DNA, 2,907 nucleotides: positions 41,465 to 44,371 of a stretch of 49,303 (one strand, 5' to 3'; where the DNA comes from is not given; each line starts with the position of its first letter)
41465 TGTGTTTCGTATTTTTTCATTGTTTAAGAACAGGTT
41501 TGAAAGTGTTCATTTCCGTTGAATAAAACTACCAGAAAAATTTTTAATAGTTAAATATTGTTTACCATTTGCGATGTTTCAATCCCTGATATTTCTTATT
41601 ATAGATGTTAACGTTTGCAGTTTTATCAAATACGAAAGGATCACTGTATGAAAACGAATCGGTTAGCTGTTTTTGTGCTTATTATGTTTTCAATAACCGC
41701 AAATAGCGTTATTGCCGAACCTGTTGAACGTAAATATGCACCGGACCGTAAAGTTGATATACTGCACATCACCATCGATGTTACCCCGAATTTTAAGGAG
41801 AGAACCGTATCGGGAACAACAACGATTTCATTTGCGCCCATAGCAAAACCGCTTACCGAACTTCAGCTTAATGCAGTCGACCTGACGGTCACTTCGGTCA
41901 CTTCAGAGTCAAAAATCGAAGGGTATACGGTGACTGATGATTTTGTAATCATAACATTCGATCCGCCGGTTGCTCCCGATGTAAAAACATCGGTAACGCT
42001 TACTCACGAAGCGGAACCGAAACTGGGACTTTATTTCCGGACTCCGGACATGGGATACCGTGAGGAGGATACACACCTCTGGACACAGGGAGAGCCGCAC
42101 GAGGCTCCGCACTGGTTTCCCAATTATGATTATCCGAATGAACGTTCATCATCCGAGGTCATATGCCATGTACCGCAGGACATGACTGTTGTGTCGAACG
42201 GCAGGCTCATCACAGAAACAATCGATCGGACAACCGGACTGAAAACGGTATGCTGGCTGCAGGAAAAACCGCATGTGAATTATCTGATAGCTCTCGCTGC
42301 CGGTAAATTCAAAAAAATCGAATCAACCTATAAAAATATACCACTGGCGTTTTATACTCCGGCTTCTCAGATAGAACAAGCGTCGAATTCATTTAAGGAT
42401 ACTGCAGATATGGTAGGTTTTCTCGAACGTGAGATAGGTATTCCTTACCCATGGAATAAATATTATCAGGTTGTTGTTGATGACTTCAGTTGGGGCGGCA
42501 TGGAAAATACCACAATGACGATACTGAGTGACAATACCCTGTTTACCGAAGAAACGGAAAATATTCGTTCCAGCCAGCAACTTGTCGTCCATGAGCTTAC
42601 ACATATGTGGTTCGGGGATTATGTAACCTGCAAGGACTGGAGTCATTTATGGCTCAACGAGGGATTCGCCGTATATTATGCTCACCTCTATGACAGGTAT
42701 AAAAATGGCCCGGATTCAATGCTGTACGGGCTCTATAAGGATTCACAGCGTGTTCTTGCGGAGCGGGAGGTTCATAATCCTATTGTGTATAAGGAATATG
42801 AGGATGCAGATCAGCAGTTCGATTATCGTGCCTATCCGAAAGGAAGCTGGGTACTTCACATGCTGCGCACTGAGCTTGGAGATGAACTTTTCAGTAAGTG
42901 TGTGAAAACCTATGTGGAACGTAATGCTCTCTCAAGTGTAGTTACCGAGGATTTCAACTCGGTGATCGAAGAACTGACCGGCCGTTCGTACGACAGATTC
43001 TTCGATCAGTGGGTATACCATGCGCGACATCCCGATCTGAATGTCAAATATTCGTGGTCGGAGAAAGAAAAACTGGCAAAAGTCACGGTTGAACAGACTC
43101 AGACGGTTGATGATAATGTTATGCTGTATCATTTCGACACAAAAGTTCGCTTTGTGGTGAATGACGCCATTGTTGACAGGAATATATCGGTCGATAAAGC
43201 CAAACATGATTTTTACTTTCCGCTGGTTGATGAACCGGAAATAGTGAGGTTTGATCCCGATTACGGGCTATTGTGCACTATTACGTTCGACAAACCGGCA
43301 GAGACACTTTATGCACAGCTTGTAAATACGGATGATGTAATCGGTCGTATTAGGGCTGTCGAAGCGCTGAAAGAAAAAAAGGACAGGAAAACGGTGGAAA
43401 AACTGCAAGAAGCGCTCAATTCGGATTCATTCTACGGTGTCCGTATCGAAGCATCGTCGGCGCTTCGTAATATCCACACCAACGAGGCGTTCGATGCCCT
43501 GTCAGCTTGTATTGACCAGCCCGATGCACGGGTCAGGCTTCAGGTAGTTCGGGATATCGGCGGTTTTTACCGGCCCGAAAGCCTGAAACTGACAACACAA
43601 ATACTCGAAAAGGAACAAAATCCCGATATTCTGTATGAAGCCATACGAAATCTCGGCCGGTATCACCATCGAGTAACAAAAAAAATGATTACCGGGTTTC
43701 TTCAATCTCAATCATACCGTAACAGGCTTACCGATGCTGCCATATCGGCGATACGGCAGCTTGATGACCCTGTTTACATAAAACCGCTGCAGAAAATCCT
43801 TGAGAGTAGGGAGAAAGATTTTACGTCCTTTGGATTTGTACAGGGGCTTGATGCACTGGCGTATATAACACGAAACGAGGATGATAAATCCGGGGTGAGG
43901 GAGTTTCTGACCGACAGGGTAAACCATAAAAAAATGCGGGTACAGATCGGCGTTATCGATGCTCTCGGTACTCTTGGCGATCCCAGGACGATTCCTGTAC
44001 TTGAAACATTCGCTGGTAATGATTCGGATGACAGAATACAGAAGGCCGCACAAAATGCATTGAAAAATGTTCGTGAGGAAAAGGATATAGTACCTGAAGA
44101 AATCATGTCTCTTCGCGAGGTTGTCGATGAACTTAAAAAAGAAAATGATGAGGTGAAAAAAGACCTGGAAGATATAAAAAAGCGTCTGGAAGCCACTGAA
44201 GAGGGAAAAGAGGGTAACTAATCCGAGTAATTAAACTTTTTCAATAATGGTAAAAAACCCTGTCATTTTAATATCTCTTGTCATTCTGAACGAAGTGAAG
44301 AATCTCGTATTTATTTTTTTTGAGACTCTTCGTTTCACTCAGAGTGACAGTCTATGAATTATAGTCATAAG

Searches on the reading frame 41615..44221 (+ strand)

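Call 53: search_protein_families(library=pfam, proteins=[window:41615-44221:+], max_evalue=0.00001)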
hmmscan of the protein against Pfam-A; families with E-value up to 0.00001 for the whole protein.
window:41615-44221:+ (868 aa): 4 families
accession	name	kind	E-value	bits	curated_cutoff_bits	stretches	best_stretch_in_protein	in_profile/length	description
PF01433.26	Peptidase_M1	-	1.5e-48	165.7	27.7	1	261-466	4-218/218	Peptidase family M1 domain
PF13646.12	HEAT_2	-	1.8e-31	108.7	27.7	3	563-645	2-84/88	HEAT repeats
PF17900.6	Peptidase_M1_N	-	4.8e-16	59.9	25.8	1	52-224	5-186/186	Peptidase M1 N-terminal domain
PF03130.22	HEAT_PBS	-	6.7e-11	42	20.9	0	776-797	1-22/27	PBS lyase HEAT-like repeat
